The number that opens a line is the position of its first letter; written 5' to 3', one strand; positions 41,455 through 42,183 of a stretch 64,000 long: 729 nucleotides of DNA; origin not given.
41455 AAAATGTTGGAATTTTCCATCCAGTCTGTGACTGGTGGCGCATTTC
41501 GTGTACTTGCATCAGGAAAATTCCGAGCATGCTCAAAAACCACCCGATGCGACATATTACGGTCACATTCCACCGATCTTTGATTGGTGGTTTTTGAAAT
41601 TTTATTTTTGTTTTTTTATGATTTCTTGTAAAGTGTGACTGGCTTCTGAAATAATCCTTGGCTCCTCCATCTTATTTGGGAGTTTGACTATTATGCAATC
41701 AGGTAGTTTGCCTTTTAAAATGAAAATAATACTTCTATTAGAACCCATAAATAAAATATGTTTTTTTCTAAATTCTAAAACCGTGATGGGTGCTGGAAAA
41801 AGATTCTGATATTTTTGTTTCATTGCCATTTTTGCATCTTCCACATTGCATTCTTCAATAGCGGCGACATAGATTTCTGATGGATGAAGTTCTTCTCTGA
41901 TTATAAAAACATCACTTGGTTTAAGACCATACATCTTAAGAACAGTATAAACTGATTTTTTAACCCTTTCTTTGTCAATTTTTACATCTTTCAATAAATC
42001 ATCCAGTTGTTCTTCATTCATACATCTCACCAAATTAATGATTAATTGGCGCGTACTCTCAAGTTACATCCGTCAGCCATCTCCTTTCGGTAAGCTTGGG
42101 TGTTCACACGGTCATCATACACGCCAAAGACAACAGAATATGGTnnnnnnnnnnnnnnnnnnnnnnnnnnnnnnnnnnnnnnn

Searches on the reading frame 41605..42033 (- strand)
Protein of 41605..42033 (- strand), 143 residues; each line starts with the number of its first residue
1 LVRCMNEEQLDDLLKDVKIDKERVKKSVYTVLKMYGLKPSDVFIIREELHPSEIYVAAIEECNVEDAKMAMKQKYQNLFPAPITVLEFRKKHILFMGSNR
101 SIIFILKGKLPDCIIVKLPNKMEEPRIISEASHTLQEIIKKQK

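Call 12: search_protein_families(library=pfam, proteins=[window:41605-42033:-], max_evalue=0.01)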
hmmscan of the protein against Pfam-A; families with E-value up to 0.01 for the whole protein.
window:41605-42033:- (143 aa): 0 families

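Call 72: search_protein_families(library=pfam, proteins=[window:41605-42033:-], max_evalue=0.1)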
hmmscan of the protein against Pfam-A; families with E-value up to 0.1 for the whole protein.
window:41605-42033:- (143 aa): 2 families
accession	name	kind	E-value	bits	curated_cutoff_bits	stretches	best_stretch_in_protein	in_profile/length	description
PF23788.1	EDRF1_N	-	0.046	13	26.8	1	70-140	396-466/513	EDRF1 N-terminal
PF04221.18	RelB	-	0.069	13.5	22.4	0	19-44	8-32/82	RelB antitoxin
